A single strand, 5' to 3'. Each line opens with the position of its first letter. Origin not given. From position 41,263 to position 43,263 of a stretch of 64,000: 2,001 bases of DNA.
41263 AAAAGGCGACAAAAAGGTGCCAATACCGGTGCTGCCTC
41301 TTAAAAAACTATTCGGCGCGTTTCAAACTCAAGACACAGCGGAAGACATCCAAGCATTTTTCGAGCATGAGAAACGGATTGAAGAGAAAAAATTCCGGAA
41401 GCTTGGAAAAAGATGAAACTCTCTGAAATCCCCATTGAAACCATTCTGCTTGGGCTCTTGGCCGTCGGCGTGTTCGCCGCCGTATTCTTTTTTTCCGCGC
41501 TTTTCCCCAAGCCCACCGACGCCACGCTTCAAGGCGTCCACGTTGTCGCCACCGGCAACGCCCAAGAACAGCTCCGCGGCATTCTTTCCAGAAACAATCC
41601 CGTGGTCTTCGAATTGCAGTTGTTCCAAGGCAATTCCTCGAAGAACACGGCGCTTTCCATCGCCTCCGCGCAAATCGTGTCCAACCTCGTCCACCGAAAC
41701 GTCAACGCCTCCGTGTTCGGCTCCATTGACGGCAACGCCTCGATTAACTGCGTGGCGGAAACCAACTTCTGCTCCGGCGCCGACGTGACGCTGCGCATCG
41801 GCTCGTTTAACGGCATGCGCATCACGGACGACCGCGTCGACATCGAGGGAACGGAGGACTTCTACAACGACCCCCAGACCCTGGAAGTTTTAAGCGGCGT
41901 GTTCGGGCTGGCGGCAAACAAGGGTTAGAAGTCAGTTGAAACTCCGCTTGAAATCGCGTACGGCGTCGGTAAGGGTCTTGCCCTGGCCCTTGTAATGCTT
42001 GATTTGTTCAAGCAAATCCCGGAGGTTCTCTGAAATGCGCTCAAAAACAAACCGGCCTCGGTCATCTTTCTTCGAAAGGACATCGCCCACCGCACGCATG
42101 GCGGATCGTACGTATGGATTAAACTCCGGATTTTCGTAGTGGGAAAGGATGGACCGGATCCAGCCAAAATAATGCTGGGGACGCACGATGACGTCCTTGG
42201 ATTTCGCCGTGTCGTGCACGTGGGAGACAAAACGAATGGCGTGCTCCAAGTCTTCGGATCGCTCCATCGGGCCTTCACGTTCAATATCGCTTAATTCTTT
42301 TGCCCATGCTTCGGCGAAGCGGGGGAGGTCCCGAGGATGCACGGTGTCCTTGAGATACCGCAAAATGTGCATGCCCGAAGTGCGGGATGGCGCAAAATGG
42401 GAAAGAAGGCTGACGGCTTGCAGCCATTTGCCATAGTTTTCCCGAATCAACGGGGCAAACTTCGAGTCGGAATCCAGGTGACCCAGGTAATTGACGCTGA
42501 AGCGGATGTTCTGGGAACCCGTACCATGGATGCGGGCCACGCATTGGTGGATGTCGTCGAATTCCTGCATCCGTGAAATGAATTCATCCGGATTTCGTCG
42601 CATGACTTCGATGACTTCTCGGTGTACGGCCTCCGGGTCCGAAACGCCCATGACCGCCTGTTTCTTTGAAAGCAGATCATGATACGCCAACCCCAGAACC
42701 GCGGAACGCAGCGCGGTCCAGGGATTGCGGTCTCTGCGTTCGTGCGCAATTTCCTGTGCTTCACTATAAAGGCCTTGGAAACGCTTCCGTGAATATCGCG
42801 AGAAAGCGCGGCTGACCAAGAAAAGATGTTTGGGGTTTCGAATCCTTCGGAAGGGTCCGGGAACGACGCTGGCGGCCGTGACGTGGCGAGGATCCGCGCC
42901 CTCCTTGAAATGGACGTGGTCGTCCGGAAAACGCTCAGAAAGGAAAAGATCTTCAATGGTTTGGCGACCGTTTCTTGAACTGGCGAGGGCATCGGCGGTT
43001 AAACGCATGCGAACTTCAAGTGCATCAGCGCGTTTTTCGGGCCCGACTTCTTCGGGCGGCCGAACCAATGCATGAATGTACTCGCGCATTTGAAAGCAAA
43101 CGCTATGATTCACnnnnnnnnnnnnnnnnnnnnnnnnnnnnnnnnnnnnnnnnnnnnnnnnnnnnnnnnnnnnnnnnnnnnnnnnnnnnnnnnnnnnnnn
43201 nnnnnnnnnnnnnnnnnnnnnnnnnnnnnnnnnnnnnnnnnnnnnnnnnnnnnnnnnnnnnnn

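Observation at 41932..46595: Candidate novel nucleotide-signalling or toxSAS-like module: split PRTase-like protein plus RSH (RelA/SpoT synthetase+TGS) protein, with a divergent HD-motif gene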

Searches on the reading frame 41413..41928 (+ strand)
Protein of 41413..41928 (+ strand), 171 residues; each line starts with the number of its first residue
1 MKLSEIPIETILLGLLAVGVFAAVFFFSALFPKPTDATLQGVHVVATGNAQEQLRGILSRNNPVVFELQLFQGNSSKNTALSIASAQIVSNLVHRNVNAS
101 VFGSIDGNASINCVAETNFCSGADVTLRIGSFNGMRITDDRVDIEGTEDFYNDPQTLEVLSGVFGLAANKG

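Call 3: search_protein_families(library=pfam, proteins=[window:41413-41928:+], max_evalue=1)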
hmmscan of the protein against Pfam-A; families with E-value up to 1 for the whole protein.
window:41413-41928:+ (171 aa): 0 families

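Call 4: search_protein_families(library=ncbifam, proteins=[window:41413-41928:+], max_evalue=1)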
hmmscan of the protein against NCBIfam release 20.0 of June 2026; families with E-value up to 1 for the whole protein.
window:41413-41928:+ (171 aa): 1 family
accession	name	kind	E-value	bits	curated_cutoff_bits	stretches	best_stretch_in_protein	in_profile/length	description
NF037955.1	mfs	subfamily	0.055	12.4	100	1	13-105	261-356/366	MFS transporter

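Call 56: search_protein_families(library=phrogs, proteins=[window:41413-41928:+], max_evalue=1)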
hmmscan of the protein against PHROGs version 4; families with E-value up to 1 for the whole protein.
window:41413-41928:+ (171 aa): 0 families

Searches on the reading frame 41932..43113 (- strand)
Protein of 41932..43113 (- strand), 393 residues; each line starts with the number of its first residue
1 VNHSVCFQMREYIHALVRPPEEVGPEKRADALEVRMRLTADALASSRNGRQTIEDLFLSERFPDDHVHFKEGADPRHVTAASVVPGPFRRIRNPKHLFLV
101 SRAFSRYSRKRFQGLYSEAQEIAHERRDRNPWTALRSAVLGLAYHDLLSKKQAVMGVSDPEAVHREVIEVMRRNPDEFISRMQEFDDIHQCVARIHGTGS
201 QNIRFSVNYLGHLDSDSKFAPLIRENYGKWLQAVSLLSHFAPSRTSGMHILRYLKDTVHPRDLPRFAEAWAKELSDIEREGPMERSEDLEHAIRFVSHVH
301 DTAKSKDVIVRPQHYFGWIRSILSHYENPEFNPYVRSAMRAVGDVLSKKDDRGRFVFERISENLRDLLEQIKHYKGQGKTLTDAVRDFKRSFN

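Call 3: search_protein_families(library=pfam, proteins=[window:41932-43113:-], max_evalue=1)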
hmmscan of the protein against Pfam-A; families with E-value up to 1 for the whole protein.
window:41932-43113:- (393 aa): 1 family
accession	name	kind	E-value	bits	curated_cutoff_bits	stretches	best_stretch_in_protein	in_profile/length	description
PF05384.16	DegS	-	0.068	13.1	27.6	1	95-123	62-90/159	Sensor protein DegS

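Call 4: search_protein_families(library=ncbifam, proteins=[window:41932-43113:-], max_evalue=1)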
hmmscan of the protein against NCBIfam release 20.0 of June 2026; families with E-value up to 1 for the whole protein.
window:41932-43113:- (393 aa): 2 families
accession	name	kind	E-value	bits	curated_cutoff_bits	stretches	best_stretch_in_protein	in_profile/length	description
NF040851.1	tran_reg_TrmB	equivalog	0.08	12.1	600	1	266-323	91-151/338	HTH-type sugar-sensing transcriptional regulator TrmB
NF006115.0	PRK08264.1-1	equivalog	0.19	11.1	454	1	192-240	87-135/237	SDR family oxidoreductase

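Call 18: search_protein_families(library=padloc, proteins=[window:41932-43113:-], max_evalue=1)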
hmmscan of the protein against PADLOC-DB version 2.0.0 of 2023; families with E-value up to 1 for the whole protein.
window:41932-43113:- (393 aa): 0 families

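Call 34: find_related_loci(query=window:41932-43113:-, collection=viral_contigs, flank=8000)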
Query window:41932-43113:- (393 aa) in viral_contigs; peptide patterns used: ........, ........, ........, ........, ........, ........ (x = any residue, [..] = any of these).
4 stretches matched a pattern, but none encodes a relative of the query by tblastn (E <= 1e-3).

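Call 55: search_solved_structures(query=window:41932-43113:-, max_evalue=10, show_alignments=2)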
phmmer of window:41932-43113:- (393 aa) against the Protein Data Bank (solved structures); distinct sequences matched with E-value up to 10: 4.
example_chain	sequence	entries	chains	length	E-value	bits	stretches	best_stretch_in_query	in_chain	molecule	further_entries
9pw5_M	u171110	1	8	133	0.14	14.4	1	152-192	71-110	Ribulose bisphosphate carboxylase small subunit, chloroplastic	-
4xpk_A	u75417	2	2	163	1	11.5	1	287-363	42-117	N-Acetyltransferase, PseH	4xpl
1yx3_A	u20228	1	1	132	1.6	10.9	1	293-358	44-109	hypothetical protein DsrC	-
5u4s_A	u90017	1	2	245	1.7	10.8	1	191-243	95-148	Putative short chain dehydrogenase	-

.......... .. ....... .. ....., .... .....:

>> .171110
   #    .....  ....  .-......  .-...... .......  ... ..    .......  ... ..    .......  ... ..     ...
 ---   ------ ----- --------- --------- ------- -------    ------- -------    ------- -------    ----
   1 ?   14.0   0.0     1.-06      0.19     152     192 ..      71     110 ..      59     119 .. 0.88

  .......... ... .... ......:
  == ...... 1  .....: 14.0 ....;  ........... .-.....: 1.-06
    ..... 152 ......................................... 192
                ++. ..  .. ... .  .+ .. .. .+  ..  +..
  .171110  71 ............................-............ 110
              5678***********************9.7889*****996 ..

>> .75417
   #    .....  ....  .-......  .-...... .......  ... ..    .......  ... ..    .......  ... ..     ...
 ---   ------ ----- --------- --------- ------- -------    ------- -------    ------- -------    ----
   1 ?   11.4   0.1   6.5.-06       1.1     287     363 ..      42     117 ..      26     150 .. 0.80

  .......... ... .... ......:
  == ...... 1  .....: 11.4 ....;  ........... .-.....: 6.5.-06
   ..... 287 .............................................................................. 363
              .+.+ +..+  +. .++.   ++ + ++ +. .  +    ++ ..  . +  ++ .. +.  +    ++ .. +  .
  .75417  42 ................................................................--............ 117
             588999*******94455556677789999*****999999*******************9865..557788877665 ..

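Call 56: search_protein_families(library=phrogs, proteins=[window:41932-43113:-], max_evalue=1)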
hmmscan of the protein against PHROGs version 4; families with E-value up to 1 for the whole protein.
window:41932-43113:- (393 aa): 2 families
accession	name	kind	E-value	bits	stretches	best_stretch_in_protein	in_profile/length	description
phrog_20353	-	unknown function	0.082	13.6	1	161-182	34-55/60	-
phrog_13180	-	unknown function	0.24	12.4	0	190-218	13-41/58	-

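Call 107: find_related_loci(query=A6, collection=metagenome_contigs, flank=8000)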
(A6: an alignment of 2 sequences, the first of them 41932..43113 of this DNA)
Query A6 (393 aa) in metagenome_contigs; peptide patterns used: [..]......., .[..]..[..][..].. (x = any residue, [..] = any of these).
310 stretches matched a pattern, but none encodes a relative of the query by tblastn (E <= 1e-3).

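Call 108: find_related_loci(query=A6, collection=genome_contigs, flank=8000)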
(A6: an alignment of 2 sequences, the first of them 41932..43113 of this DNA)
Query A6 (393 aa) in genome_contigs; peptide patterns used: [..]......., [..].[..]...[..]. (x = any residue, [..] = any of these).
157 stretches matched a pattern; 1 encode a relative of the query (tblastn E <= 1e-3); 1 distinct loci.
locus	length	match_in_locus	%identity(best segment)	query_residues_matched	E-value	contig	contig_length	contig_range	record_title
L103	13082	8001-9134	35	1-380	2e-66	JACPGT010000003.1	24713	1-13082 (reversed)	MAG: Candidatus Micrarchaeota archaeon isolate NC_groundwater_395_Ag_B-0.1um_58_13 GD18-4_B1_scaffold_34877, whole genom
